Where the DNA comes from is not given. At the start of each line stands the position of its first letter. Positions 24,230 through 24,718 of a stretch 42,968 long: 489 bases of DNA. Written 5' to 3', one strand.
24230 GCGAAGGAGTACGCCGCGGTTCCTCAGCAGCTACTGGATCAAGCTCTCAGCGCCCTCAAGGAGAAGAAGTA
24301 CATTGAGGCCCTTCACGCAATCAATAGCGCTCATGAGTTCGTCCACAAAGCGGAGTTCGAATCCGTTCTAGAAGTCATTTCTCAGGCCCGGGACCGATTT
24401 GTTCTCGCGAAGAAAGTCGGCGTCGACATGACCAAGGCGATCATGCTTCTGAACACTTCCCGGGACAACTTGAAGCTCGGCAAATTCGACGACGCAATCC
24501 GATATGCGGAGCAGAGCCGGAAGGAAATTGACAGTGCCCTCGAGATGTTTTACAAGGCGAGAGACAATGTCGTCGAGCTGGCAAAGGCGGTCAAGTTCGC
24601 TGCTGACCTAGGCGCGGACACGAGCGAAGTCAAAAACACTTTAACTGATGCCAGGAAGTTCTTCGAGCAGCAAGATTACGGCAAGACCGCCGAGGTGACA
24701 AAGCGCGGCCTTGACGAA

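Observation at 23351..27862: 1,503-aa cytosolic protein made of ~21 tandem ~62-residue helical repeats, capped by an Ig-like beta domain and a zinc finger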

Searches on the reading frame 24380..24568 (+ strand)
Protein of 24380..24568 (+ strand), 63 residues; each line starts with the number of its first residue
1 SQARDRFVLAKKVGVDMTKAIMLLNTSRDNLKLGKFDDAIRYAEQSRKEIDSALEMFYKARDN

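Call 44: search_protein_representatives(alignment_id=A3)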
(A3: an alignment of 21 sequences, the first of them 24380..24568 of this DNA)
Query: 21 sequences, 62 profile positions. Proteins with E-value up to 0.001 (for the whole library): 1366; up to 1e-10: 502; up to 1e-30: 138. The best 150 are listed.
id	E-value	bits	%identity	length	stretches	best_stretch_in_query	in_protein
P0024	2.1e-186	619.9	-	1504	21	2-61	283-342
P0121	2.7e-137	462.6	-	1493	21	3-53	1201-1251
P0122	4.7e-130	439.5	-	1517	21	2-62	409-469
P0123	1.2e-121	412.6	-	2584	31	1-53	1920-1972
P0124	3.7e-119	404.6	-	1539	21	2-61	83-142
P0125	1.6e-113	386.6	-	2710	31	2-60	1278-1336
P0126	9.0e-110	374.5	-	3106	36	2-57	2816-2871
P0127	1.0e-109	374.3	-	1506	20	2-60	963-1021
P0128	1.4e-109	373.9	-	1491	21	2-59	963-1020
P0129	6.6e-107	365.3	-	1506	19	1-54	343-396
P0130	3.8e-103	353.3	-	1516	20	2-60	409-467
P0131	9.1e-102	348.9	-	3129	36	2-59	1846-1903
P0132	1.8e-101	347.9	-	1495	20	5-60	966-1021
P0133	2.1e-101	347.7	-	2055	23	4-59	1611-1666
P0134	6.3e-101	346.2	-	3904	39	3-60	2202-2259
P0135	9.1e-101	345.7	-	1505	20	1-60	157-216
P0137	5.6e-96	330.3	-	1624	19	3-58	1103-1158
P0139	2.3e-91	315.6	-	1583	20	1-48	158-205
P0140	5.0e-88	304.9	-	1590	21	6-60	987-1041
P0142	4.3e-82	285.9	-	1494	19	1-53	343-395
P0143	4.7e-80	279.4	-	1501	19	3-53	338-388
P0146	4.4e-79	276.2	-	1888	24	1-61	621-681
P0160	5.4e-71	250.3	-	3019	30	11-52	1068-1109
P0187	1.4e-47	175.4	-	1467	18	3-58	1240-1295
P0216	9.0e-39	147.2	-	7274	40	1-57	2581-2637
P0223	8.1e-38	144.1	-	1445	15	5-57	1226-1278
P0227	7.2e-37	141.1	-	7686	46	3-50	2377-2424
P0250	4.3e-32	125.8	-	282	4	2-52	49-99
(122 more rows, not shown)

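Call 47: list_cluster_members(proteins=[P0121, P0123, P0126, P0134, P0216, P0227, P0250, P0125, P0133, P0146])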
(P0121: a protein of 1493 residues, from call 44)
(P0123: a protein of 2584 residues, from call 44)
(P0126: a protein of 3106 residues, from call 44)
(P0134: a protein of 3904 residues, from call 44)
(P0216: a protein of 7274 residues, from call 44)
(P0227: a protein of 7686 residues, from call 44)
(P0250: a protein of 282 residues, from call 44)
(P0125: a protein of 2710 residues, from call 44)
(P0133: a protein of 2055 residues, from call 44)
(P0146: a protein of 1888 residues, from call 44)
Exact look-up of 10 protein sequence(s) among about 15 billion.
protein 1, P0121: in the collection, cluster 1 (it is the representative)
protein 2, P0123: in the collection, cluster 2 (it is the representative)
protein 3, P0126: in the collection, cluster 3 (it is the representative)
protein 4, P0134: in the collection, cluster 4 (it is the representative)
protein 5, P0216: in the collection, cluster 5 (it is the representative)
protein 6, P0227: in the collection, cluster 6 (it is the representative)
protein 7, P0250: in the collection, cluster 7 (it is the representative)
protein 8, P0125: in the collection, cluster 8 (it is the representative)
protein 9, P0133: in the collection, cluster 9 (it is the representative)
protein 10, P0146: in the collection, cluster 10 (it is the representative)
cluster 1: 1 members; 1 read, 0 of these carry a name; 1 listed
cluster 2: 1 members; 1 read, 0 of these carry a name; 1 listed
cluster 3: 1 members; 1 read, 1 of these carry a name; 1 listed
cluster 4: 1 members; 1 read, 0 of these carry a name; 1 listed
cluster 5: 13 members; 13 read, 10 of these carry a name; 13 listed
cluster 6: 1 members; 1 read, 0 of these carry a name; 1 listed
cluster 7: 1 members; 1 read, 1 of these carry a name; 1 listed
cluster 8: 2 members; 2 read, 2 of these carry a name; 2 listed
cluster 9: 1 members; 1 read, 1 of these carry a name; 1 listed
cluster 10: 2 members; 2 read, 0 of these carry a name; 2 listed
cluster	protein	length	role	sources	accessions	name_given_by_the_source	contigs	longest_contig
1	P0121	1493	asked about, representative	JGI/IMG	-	-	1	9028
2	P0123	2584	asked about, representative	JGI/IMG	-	-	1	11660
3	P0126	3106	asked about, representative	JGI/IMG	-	hypothetical protein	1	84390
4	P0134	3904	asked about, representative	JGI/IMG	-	-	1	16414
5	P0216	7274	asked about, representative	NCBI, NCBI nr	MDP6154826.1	MAG: hypothetical protein QF682_01650 [Candidatus Thermoplasmatota archaeon] | hypothetical protein [Candidatus Thermoplasmatota archaeon]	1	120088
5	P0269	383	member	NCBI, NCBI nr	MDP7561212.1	MAG: hypothetical protein QF745_11805, partial [Planctomycetota bacterium] | hypothetical protein [Planctomycetota bacterium]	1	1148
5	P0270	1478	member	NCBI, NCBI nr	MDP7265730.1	MAG: hypothetical protein QGH39_09265, partial [Candidatus Thermoplasmatota archaeon] | hypothetical protein [Candidatus Thermoplasmatota archaeon]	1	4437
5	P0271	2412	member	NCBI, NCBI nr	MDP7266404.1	MAG: hypothetical protein QGH39_12690, partial [Candidatus Thermoplasmatota archaeon] | hypothetical protein [Candidatus Thermoplasmatota archaeon]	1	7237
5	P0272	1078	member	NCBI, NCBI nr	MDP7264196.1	MAG: hypothetical protein QGH39_01405, partial [Candidatus Thermoplasmatota archaeon] | hypothetical protein [Candidatus Thermoplasmatota archaeon]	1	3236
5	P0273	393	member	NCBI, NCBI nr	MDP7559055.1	MAG: hypothetical protein QF745_00755, partial [Planctomycetota bacterium] | hypothetical protein [Planctomycetota bacterium]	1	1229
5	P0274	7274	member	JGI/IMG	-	hypothetical protein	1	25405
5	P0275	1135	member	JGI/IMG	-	DNA-directed RNA polymerase subunit RPC12/RpoP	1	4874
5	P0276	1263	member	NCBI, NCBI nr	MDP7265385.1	MAG: hypothetical protein QGH39_07470, partial [Candidatus Thermoplasmatota archaeon] | hypothetical protein [Candidatus Thermoplasmatota archaeon]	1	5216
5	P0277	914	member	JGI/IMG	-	DNA-directed RNA polymerase subunit RPC12/RpoP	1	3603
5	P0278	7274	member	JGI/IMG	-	-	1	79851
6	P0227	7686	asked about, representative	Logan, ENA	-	-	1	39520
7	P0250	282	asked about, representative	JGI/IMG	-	tetratricopeptide (TPR) repeat protein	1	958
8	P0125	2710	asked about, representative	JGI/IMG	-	hypothetical protein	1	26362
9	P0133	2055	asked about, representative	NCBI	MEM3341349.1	MAG: hypothetical protein QW728_01515, partial [Thermoplasmata archaeon]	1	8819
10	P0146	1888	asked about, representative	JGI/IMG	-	-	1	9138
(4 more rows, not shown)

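Call 48: search_protein_families(library=pfam, proteins=[P0250, P0123, P0126, P0134], max_evalue=0.01)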
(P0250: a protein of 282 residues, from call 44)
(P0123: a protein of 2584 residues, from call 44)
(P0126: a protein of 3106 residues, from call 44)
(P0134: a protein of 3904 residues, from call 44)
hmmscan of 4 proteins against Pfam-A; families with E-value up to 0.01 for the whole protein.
P0250 (282 aa): 5 families
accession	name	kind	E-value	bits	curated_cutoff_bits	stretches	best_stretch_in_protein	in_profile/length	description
PF07719.23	TPR_2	-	0.0002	21.7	27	0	138-160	9-31/34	Tetratricopeptide repeat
PF13240.11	Zn_Ribbon_1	-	0.00095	19.3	25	1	259-278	2-21/23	zinc-ribbon domain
PF20663.3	COG4_N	-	0.002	18.6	27.3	0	149-219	17-87/107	Conserved oligomeric Golgi complex subunit 4, N-terminal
PF12968.13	DUF3856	-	0.0067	16.9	27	0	129-164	8-43/143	Domain of Unknown Function (DUF3856)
PF14853.12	Fis1_TPR_C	-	0.0095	16.5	25.3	0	141-165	12-36/53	Fis1 C-terminal tetratricopeptide repeat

P0123 (2584 aa): 1 family
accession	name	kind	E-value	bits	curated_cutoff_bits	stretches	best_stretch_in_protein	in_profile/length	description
PF03735.19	ENT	-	0.0025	18.2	28.5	0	151-193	10-53/71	ENT domain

P0126 (3106 aa): 3 families
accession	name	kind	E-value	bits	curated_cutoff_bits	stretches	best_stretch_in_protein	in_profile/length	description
PF14446.12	Prok-RING_1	-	0.0025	18.2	29.1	1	3055-3091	5-42/54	Prokaryotic RING finger family 1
PF13639.12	zf-RING_2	-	0.004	17.8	27.3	0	3056-3093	2-43/44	Ring finger domain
PF16489.11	GAIN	-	0.0068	16.3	26.5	0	2066-2135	2-67/210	GPCR-Autoproteolysis INducing (GAIN) domain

P0134 (3904 aa): 1 family
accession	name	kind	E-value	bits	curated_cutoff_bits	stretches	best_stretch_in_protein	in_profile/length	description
PF12895.13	ANAPC3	-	1.3e-07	32.2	27.2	0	3171-3218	28-73/82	Anaphase-promoting complex, cyclosome, subunit 3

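Call 49: find_encoding_contigs(protein=P0126, flank=8000, max_places=1)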
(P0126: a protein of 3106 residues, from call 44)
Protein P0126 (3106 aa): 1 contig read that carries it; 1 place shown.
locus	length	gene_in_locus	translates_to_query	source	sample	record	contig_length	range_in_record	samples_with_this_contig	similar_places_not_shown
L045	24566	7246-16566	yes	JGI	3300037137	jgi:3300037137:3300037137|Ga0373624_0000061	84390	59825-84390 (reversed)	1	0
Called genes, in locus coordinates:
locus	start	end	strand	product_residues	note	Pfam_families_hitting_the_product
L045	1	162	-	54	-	?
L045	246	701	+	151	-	PF01381:HTH_3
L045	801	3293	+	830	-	PF03176:MMPL, PF02355:SecD_SecF_C (faint), PF02460:Patched (weak), PF12349:Sterol-sensing, PF03176:MMPL, PF02460:Patched, PF12349:Sterol-sensing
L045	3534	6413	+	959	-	PF17803:Cadherin_4 (faint), PF00801:PKD, PF18911:PKD_4, PF22352:K319L-like_PKD (weak), PF05345:He_PIG (weak), PF17963:Big_9, PF05345:He_PIG, PF17963:Big_9 (weak), +3 more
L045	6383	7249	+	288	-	PF00899:ThiF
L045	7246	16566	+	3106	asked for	PF14446:Prok-RING_1 (faint)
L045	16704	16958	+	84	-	-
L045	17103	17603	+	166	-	PF00179:UQ_con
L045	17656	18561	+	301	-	PF01398:JAB, PF14464:Prok-JAB (weak)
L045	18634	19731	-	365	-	PF00180:Iso_dh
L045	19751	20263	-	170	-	PF00694:Aconitase_C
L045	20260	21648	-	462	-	PF00330:Aconitase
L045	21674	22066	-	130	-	PF00903:Glyoxalase, PF13669:Glyoxalase_4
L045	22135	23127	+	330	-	PF00814:TsaD, PF22521:HypF_C_2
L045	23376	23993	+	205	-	PF01636:APH (weak), PF06293:Kdo, PF00069:Pkinase, PF01163:RIO1, PF07714:PK_Tyr_Ser-Thr (weak)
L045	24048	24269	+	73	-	-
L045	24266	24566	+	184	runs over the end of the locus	PF01725:Ham1p_like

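Call 50: find_encoding_contigs(protein=P0216, flank=8000, max_places=1)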
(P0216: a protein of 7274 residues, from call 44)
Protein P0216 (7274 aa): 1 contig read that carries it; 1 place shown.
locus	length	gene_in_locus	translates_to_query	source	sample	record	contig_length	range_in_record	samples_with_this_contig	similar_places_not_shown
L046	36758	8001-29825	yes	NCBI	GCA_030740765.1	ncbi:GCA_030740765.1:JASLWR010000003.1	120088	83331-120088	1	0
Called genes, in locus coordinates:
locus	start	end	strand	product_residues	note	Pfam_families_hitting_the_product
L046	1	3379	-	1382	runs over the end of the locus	-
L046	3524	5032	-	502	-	PF02386:TrkH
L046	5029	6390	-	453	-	PF00070:Pyr_redox (faint), PF02254:TrkA_N, PF07992:Pyr_redox_2 (faint), PF13241:NAD_binding_7 (faint), PF13478:XdhC_C (faint), PF02080:TrkA_C, PF02254:TrkA_N, PF02080:TrkA_C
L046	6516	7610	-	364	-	PF02778:tRNA_int_endo_N, PF01974:tRNA_int_endo, PF02778:tRNA_int_endo_N, PF01974:tRNA_int_endo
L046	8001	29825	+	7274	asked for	-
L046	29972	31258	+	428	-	-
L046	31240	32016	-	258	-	PF00484:Pro_CA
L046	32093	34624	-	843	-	PF22544:HYDIN_VesB_CFA65-like_Ig (faint), PF10633:NPCBM_assoc (faint), PF06280:fn3_5 (faint), PF11614:FixG_C (faint), PF22067:Cep192_D3 (faint)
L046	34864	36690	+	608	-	PF17803:Cadherin_4 (faint), PF17892:Cadherin_5 (weak), PF17963:Big_9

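Call 54: find_encoding_contigs(protein=P0131, flank=6000, max_places=1)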
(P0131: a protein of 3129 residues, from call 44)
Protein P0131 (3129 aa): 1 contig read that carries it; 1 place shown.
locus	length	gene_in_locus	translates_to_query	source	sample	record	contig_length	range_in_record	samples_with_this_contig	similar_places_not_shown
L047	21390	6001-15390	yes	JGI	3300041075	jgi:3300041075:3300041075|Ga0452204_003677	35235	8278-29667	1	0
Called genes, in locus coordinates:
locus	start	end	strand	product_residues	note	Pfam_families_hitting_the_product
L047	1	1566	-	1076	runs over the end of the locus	PF09459:EB_dh, PF07705:CARDB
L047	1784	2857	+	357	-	PF07282:Cas12f1-like_TNB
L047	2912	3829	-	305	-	-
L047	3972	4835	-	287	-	PF07790:Pilin_N (weak)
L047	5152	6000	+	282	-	PF00899:ThiF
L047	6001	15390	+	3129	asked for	-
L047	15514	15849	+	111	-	-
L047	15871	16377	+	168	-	PF00179:UQ_con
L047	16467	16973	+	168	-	PF01398:JAB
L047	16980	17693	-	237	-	-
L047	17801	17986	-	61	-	-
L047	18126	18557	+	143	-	PF00583:Acetyltransf_1, PF13673:Acetyltransf_10, PF08445:FR47 (weak), PF13508:Acetyltransf_7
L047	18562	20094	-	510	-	PF01078:Mg_chelatase, PF00158:Sigma54_activat (faint), PF00004:AAA (faint), PF07728:AAA_5 (faint)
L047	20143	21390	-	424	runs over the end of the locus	PF01751:Toprim, PF13155:Toprim_2 (weak), PF13662:Toprim_4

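Call 55: find_encoding_contigs(protein=P0124, flank=6000, max_places=1)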
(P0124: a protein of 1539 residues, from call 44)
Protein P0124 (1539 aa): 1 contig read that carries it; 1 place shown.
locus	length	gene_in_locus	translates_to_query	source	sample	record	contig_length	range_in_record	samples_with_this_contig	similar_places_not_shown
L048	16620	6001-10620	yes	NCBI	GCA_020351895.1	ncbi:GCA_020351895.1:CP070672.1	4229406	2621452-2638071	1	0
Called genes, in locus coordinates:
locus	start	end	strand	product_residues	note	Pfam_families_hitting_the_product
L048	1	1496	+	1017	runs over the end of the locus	PF07992:Pyr_redox_2 (weak), PF12831:FAD_oxidored (weak), PF12838:Fer4_7, PF13183:Fer4_8 (weak), PF13187:Fer4_9, PF00037:Fer4 (weak), PF07992:Pyr_redox_2, PF14697:Fer4_21, +16 more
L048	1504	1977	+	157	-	PF02662:FlpD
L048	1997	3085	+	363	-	PF04432:FrhB_FdhB_C, PF14697:Fer4_21 (faint), PF13237:Fer4_10 (faint), PF00037:Fer4 (faint), PF12797:Fer4_2 (faint), PF13183:Fer4_8, PF17179:Fer4_22 (faint)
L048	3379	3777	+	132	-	PF13229:Beta_helix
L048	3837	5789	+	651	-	PF15892:BNR_4 (faint), PF24316:Tli3 (faint)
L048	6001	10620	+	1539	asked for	PF14446:Prok-RING_1 (faint)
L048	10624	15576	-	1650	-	-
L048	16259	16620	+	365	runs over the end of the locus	PF09084:NMT1 (faint), PF13379:NMT1_2, PF12974:Phosphonate-bd (weak)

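Call 56: find_encoding_contigs(protein=P0187, flank=6000, max_places=1)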
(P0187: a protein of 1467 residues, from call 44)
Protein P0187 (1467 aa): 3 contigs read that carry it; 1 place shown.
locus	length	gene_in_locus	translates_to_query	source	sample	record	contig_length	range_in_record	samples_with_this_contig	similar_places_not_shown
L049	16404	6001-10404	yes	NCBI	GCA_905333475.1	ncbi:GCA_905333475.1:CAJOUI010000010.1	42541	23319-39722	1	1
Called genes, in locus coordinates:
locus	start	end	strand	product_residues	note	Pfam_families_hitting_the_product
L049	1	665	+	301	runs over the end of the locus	-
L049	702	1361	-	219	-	-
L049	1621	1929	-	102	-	PF21715:CggR_N, PF25212:HVO_A0114 (faint)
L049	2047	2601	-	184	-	PF02441:Flavoprotein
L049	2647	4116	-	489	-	PF16949:ABC_tran_2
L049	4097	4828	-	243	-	PF00005:ABC_tran, PF13304:AAA_21 (faint)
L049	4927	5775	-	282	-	PF00702:Hydrolase (faint), PF05116:S6PP (faint), PF08282:Hydrolase_3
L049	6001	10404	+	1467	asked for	-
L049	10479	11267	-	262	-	PF00575:S1, PF07541:EIF_2_alpha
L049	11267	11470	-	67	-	PF01667:Ribosomal_S27e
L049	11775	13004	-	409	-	PF02749:QRPTase_N, PF01729:QRPTase_C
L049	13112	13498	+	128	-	PF00190:Cupin_1 (weak), PF02311:AraC_binding (weak), PF07883:Cupin_2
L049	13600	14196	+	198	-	-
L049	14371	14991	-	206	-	-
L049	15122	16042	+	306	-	PF01680:SOR_SNZ, PF01207:Dus (faint), PF05690:ThiG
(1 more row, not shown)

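Call 69: list_cluster_members(proteins=[P0122, P0129, P0130, P0132, P0135, P0137, P0139, P0140, P0142, P0143])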
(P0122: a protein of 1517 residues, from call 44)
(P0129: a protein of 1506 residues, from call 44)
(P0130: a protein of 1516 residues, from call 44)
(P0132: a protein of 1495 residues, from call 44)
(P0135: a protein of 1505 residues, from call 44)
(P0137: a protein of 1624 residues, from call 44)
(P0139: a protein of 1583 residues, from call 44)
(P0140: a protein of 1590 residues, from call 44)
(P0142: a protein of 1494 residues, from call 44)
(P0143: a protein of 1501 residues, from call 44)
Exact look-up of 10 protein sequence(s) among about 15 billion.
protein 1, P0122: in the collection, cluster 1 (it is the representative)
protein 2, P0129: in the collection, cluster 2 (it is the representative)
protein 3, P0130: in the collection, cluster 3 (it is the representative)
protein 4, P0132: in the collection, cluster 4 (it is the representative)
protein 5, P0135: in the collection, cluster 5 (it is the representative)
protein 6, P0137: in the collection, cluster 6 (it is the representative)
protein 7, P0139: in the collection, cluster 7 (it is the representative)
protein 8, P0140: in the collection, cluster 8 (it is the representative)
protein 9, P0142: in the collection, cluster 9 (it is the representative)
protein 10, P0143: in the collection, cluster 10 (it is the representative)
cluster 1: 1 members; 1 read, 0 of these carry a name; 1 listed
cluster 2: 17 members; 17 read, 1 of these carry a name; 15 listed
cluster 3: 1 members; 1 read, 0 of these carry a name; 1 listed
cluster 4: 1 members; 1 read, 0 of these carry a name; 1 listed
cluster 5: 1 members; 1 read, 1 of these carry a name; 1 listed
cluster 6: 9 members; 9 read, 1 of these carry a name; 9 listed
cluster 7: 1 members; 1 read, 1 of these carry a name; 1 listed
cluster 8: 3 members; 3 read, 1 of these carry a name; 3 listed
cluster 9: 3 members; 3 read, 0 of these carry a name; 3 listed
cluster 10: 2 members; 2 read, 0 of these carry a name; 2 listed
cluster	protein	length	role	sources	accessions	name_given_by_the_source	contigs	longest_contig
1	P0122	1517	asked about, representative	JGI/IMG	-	-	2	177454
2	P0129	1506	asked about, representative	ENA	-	-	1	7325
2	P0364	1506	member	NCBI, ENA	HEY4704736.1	MAG TPA: hypothetical protein VII27_03245 [Thermoplasmata archaeon]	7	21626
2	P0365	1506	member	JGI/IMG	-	-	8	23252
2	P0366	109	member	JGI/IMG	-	-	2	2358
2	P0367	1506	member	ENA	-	-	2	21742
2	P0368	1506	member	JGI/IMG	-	-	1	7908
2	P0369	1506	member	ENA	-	-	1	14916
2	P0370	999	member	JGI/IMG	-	-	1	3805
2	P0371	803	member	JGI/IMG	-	-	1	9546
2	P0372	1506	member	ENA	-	-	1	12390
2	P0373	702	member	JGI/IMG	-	-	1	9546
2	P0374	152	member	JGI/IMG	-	-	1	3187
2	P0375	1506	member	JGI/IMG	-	-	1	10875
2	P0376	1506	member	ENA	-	-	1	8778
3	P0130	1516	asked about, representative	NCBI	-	-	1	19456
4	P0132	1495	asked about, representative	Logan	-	-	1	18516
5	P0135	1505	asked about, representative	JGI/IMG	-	hypothetical protein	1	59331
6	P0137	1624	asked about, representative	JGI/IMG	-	-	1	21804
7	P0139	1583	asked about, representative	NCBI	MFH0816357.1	MAG: hypothetical protein V1934_06035 [Methanobacteriota archaeon]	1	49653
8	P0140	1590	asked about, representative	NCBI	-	-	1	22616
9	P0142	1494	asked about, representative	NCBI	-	-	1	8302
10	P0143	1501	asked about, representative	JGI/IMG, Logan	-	-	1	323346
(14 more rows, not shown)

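Call 70: find_encoding_contigs(protein=P0160, flank=6000, max_places=1)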
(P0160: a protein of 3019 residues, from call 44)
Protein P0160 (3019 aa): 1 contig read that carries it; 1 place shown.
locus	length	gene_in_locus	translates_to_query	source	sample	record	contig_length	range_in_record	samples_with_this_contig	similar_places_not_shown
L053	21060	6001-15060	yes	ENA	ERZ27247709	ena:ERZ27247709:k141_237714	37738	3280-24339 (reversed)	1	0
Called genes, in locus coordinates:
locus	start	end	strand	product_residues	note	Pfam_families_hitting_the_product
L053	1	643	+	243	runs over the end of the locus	-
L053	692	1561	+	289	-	PF01925:TauE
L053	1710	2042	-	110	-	PF01922:SRP19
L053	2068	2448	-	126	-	PF01201:Ribosomal_S8e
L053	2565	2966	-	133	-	-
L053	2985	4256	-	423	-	PF07728:AAA_5 (faint), PF16450:Prot_ATP_ID_OB_C, PF07724:AAA_2 (weak), PF00004:AAA, PF17862:AAA_lid_3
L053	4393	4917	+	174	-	PF01381:HTH_3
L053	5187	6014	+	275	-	PF00899:ThiF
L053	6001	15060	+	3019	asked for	PF13240:Zn_Ribbon_1 (weak)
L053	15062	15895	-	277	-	PF00149:Metallophos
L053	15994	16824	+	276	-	PF00583:Acetyltransf_1, PF13508:Acetyltransf_7 (weak)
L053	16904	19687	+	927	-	PF01411:tRNA-synt_2c, PF07973:tRNA_SAD, PF02272:DHHA1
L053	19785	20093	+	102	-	-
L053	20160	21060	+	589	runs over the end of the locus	PF04068:Fer4_RLI, PF14697:Fer4_21 (faint), PF00037:Fer4, PF02463:SMC_N (faint), PF00005:ABC_tran, PF13304:AAA_21 (faint), PF00005:ABC_tran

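Call 76: find_encoding_contigs(protein=P0223, flank=7000, max_places=1)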
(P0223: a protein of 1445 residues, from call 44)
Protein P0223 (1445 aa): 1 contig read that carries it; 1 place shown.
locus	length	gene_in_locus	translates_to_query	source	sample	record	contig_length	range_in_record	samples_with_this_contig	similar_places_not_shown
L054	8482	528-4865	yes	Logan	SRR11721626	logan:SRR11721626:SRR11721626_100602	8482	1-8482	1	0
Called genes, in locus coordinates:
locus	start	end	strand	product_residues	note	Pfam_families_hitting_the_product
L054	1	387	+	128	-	?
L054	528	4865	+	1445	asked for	PF07705:CARDB (faint)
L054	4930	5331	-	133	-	PF12172:zf-ChsH2, PF01796:OB_ChsH2_C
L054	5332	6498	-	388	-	PF00108:Thiolase_N, PF22691:Thiolase_C_1, PF02803:Thiolase_C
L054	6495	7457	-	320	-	PF08541:ACP_syn_III_C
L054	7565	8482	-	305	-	?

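Call 77: find_encoding_contigs(protein=P0122, flank=7000, max_places=1)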
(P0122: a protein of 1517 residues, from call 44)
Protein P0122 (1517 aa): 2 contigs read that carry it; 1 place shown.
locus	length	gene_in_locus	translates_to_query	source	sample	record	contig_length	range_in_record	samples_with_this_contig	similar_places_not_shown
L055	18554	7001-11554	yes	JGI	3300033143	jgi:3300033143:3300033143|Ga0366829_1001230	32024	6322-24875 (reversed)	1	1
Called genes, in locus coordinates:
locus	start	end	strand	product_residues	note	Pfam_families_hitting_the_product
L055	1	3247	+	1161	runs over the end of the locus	PF25199:nSTAND_NTPase5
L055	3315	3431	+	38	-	-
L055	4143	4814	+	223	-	PF13565:HTH_32 (faint), PF13592:HTH_33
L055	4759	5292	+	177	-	-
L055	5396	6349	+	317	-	PF00589:Phage_integrase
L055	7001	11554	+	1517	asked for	PF07705:CARDB (weak), PF14446:Prok-RING_1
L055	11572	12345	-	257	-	-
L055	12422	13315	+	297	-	PF24830:DUF7714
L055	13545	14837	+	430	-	PF01037:AsnC_trans_reg (faint)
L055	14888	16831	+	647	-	PF00330:Aconitase, PF00694:Aconitase_C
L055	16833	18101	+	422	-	PF08442:ATP-grasp_2, PF24948:Citrate_synth_N, PF16114:Citrate_bind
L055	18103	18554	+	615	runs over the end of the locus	PF02629:CoA_binding (faint), PF13607:Succ_CoA_lig (faint), PF00549:Ligase_CoA, PF00285:Citrate_synt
